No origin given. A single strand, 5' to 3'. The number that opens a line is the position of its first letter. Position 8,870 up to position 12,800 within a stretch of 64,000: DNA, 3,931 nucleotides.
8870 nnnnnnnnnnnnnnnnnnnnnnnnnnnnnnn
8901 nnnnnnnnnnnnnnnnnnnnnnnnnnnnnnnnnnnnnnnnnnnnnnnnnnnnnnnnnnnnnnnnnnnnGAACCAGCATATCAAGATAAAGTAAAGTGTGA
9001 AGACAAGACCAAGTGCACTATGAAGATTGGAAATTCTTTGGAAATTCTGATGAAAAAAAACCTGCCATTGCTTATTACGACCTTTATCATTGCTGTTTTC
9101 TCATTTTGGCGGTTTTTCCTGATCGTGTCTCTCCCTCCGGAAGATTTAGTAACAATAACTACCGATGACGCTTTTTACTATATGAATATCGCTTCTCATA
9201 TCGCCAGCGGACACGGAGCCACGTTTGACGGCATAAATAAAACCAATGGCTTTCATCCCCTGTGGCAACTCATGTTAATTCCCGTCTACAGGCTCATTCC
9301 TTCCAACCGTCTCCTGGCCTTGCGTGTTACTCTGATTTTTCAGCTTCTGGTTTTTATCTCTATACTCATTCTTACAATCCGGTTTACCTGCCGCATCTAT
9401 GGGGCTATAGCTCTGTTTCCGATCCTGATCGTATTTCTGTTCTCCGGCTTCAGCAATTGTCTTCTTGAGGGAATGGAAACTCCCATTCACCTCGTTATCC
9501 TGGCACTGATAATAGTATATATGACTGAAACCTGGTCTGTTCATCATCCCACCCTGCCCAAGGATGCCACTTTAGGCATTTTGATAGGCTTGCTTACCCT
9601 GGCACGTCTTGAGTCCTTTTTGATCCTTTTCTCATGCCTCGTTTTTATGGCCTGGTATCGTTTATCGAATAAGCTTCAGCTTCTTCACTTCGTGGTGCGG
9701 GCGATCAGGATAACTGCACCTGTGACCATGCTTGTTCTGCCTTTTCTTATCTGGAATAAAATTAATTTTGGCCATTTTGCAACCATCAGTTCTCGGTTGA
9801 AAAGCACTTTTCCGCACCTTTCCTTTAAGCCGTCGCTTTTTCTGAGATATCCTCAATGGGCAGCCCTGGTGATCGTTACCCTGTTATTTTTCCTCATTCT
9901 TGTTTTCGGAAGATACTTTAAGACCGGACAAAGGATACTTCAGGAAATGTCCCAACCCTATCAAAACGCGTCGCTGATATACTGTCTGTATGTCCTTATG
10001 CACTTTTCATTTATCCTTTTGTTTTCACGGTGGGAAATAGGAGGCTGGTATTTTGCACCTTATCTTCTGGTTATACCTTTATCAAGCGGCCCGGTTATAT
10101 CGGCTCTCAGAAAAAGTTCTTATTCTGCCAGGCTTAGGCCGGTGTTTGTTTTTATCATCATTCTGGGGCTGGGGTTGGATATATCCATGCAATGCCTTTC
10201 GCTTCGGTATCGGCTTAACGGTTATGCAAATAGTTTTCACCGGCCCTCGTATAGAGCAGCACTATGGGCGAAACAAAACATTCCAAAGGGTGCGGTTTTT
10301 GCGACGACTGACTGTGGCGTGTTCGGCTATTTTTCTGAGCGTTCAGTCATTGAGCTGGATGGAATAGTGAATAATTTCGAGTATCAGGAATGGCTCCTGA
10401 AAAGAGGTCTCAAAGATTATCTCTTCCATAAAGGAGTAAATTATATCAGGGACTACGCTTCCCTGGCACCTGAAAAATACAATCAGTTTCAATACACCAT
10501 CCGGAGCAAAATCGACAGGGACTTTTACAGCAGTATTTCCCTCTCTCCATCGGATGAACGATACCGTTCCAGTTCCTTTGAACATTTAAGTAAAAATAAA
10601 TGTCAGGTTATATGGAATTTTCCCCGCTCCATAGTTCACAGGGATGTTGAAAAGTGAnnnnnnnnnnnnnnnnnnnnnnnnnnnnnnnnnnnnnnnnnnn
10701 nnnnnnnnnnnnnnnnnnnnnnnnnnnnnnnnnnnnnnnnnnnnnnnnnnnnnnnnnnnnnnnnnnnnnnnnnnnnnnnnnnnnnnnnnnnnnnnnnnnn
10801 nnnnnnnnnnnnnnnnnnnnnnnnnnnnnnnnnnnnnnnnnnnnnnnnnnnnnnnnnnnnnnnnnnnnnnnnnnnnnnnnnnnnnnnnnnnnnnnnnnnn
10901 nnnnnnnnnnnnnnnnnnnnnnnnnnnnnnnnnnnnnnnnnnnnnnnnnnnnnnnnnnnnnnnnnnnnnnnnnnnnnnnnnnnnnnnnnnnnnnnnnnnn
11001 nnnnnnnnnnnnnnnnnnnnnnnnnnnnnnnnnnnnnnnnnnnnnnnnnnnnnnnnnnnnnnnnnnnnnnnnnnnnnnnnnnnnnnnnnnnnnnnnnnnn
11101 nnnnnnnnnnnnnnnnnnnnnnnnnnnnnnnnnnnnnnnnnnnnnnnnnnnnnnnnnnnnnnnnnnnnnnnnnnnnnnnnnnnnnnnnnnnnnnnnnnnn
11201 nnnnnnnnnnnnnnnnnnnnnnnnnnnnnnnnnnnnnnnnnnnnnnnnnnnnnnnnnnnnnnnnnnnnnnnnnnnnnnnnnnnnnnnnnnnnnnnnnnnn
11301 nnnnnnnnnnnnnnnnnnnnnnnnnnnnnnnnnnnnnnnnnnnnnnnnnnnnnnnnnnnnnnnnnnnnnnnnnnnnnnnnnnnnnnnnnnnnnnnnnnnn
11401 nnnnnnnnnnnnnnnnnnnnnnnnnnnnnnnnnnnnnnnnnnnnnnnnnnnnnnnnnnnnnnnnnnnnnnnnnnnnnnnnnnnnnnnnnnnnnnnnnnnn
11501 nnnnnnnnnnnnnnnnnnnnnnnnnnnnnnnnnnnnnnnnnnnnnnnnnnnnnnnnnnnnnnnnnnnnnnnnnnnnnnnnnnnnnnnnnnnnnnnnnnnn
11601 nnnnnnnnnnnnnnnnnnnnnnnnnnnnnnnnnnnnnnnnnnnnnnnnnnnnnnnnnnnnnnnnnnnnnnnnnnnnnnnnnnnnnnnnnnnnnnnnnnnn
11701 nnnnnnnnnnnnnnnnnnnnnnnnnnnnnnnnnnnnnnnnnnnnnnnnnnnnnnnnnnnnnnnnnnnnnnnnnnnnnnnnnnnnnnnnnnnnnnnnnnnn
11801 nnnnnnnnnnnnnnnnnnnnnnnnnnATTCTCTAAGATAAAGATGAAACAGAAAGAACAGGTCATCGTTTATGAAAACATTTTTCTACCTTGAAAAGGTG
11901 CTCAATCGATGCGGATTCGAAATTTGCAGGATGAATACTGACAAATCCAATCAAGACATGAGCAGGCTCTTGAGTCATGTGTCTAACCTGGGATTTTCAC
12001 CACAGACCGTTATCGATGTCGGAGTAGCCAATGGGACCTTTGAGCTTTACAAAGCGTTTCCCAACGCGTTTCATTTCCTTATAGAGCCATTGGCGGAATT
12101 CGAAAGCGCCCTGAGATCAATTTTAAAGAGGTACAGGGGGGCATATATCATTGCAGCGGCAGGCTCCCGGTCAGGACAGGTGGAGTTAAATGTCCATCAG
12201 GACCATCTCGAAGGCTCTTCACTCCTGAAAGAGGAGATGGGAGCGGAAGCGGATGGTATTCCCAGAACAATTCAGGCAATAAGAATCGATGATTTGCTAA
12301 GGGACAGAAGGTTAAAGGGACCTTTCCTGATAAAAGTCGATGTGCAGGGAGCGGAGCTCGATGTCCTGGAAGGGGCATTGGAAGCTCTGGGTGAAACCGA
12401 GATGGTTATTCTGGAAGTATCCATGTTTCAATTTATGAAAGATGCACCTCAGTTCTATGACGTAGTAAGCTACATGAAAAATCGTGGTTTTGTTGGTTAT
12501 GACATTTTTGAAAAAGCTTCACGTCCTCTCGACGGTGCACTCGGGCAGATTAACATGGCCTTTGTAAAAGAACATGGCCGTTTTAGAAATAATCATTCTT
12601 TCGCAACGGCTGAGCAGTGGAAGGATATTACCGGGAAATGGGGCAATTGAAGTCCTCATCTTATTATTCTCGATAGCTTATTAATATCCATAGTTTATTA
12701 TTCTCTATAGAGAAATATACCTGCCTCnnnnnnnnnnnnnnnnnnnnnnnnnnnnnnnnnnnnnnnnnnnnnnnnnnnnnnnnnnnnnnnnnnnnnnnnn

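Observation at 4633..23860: Six SAM methyltransferases, four paralogous, in one polysaccharide operon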

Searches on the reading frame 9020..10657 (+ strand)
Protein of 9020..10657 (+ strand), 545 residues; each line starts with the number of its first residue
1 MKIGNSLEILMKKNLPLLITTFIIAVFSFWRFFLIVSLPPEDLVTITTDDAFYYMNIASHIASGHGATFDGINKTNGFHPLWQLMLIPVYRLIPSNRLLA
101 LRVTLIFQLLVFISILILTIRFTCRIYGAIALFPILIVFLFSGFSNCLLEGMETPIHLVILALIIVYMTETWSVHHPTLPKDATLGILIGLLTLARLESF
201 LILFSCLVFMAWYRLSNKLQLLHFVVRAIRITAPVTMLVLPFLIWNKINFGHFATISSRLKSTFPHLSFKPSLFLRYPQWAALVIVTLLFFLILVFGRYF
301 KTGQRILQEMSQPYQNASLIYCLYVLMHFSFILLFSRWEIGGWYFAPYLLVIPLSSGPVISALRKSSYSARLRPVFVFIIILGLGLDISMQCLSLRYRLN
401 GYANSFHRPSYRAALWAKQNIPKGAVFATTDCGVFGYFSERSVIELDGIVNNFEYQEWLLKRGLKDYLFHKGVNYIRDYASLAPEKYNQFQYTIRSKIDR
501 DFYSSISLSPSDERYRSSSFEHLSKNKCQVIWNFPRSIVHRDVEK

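Call 3: search_protein_families(library=pfam, proteins=[window:9020-10657:+], max_evalue=0.001)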
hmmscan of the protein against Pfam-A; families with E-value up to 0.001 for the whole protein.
window:9020-10657:+ (545 aa): 0 families

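Call 10: search_protein_families(library=ncbifam, proteins=[window:9020-10657:+], max_evalue=0.01)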
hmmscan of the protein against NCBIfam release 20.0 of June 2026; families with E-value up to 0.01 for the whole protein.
window:9020-10657:+ (545 aa): 0 families

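Call 37: search_protein_families(library=pfam, proteins=[window:9020-10657:+], max_evalue=1)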
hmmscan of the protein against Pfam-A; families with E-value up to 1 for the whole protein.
window:9020-10657:+ (545 aa): 0 families

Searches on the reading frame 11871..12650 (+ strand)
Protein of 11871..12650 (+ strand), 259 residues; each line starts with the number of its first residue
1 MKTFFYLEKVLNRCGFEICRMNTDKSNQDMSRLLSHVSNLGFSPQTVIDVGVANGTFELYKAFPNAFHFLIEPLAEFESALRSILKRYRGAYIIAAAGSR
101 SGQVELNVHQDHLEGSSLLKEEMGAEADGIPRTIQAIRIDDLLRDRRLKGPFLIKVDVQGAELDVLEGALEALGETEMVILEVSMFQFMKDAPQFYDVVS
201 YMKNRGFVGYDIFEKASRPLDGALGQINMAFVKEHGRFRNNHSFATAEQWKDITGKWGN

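Call 4: search_protein_families(library=pfam, proteins=[window:11871-12650:+], max_evalue=0.001)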
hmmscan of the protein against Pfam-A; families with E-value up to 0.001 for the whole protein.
window:11871-12650:+ (259 aa): 1 family
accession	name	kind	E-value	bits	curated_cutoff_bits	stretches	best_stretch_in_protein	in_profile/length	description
PF05050.19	Methyltransf_21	-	3.6e-16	60.2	22.7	1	66-207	23-171/173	Methyltransferase FkbM domain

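Call 10: search_protein_families(library=ncbifam, proteins=[window:11871-12650:+], max_evalue=0.01)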
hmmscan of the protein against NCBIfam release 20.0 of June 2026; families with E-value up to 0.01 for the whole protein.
window:11871-12650:+ (259 aa): 1 family
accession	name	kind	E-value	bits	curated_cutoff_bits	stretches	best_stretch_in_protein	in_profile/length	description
TIGR01444.1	fkbM_fam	subfamily_domain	2.6e-20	73.4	37.7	1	46-183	1-142/143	FkbM family methyltransferase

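Call 66: search_solved_structures(query=window:11871-12650:+, max_evalue=0.1)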
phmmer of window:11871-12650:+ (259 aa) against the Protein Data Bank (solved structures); distinct sequences matched with E-value up to 0.1: 1.
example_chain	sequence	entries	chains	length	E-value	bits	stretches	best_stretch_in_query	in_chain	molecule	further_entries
2py6_A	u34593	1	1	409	0.00064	22.6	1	69-186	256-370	Methyltransferase FkbM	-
